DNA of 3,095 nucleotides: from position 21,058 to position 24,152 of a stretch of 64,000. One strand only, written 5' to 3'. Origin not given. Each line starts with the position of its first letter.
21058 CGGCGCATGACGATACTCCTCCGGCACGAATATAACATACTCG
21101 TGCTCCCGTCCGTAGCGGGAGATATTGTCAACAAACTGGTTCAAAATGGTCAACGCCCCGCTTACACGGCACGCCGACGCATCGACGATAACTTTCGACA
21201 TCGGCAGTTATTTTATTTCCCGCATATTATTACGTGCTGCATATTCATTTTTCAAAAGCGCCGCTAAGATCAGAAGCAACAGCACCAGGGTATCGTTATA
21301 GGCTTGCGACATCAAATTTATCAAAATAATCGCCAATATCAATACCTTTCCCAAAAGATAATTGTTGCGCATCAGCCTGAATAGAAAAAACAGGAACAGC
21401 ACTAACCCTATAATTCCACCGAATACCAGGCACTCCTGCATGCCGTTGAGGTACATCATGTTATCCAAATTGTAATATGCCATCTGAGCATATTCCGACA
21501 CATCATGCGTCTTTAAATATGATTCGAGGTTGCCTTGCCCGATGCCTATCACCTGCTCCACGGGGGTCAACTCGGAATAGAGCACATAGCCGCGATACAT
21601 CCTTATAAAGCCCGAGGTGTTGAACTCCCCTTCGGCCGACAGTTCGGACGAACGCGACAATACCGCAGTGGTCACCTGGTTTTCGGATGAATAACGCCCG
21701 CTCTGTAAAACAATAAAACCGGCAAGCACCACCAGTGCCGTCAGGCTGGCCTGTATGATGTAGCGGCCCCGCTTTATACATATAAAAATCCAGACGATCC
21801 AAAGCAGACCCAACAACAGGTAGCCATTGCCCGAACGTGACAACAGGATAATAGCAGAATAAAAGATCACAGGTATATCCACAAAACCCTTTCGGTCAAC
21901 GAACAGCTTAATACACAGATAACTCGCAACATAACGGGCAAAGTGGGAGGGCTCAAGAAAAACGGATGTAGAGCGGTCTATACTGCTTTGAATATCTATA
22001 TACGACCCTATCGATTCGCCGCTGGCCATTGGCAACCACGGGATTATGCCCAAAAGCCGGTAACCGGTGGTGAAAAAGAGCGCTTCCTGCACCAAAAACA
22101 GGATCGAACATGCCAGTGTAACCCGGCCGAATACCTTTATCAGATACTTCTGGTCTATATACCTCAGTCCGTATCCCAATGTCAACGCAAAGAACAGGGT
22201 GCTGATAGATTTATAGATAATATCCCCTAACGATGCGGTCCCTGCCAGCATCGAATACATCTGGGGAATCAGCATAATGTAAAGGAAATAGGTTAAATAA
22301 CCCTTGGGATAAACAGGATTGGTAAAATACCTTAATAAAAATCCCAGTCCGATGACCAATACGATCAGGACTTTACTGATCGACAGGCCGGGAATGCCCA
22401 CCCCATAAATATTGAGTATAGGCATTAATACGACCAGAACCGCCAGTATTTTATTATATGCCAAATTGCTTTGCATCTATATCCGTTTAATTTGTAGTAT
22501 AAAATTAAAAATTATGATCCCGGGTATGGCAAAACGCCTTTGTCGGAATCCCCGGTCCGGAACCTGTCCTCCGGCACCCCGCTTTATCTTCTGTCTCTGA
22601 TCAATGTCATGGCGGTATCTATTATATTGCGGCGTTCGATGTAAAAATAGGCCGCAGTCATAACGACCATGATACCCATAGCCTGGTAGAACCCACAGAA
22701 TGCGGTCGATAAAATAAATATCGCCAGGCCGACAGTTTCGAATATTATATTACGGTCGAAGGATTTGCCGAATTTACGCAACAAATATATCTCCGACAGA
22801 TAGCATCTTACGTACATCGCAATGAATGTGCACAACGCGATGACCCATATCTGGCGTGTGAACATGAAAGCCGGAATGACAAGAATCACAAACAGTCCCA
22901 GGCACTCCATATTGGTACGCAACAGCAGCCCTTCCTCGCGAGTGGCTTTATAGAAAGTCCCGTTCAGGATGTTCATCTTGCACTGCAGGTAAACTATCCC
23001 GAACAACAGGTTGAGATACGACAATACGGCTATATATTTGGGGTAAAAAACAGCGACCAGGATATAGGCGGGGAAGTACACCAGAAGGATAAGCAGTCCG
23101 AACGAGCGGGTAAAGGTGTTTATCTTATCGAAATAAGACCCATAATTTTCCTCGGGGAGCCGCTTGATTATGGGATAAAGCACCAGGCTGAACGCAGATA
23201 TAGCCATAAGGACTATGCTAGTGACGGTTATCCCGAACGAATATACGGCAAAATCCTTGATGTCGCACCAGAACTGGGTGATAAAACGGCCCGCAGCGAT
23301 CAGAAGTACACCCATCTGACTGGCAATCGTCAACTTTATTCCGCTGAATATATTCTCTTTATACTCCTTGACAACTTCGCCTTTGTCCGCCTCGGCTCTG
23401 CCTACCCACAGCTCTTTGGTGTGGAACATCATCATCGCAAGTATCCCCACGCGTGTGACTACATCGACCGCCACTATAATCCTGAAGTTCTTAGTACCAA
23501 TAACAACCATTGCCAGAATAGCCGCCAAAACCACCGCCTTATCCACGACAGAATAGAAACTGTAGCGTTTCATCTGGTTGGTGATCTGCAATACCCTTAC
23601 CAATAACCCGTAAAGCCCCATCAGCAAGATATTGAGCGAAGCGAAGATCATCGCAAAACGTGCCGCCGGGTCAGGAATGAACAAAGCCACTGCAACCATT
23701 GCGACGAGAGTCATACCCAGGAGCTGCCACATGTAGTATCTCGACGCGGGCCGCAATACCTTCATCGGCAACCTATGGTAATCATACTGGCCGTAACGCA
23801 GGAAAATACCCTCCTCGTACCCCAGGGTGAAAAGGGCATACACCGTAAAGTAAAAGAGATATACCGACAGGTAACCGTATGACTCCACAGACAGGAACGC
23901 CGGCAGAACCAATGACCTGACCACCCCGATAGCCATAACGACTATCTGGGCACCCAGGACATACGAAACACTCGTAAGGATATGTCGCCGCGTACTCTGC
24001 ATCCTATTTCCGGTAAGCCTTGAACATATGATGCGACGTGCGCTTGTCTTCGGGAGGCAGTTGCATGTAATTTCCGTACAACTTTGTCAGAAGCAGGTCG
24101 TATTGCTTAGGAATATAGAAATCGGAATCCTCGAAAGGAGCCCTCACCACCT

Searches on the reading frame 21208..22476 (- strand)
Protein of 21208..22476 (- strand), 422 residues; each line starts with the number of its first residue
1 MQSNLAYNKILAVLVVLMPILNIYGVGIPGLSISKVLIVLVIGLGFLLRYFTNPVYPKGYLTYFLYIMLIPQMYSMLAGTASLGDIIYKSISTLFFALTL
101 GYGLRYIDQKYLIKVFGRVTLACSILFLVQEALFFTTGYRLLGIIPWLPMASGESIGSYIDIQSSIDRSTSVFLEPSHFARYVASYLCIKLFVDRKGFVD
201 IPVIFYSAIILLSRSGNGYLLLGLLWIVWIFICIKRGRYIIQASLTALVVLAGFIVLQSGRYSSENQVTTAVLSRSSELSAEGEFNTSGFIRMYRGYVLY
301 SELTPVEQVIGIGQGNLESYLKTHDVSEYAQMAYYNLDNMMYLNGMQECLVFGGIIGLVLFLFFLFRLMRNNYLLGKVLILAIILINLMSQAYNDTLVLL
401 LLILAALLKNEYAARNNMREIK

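Call 3: search_protein_families(library=pfam, proteins=[window:21208-22476:-])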
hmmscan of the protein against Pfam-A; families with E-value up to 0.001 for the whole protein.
window:21208-22476:- (422 aa): 1 family
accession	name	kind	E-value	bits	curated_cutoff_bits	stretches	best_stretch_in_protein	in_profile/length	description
PF04932.20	Wzy_C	-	0.00025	21.3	31.7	1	204-362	4-149/149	O-Antigen ligase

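Call 4: search_protein_families(library=ncbifam, proteins=[window:21208-22476:-])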
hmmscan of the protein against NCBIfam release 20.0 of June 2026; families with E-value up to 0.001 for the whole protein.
window:21208-22476:- (422 aa): 0 families

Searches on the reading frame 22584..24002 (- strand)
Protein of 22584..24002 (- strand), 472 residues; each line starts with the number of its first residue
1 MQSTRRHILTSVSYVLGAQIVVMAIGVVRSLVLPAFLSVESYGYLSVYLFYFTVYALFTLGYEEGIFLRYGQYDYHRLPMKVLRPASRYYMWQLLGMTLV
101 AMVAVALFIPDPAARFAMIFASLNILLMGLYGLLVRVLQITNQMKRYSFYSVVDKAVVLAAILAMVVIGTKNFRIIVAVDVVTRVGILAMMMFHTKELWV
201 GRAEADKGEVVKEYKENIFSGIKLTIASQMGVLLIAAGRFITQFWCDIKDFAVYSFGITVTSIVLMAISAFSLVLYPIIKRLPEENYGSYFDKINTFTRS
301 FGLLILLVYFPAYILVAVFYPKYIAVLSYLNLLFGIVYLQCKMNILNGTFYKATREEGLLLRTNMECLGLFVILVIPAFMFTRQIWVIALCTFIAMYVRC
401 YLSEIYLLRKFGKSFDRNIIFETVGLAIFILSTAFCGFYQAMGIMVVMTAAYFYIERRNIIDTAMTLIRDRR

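Call 3: search_protein_families(library=pfam, proteins=[window:22584-24002:-])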
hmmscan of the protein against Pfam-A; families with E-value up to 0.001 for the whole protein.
window:22584-24002:- (472 aa): 0 families

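Call 4: search_protein_families(library=ncbifam, proteins=[window:22584-24002:-])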
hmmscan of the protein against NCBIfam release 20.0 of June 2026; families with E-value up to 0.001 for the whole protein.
window:22584-24002:- (472 aa): 0 families

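Call 33: search_protein_families(library=pfam, proteins=[window:22584-24002:-], max_evalue=0.01)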
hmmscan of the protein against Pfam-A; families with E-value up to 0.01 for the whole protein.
window:22584-24002:- (472 aa): 0 families
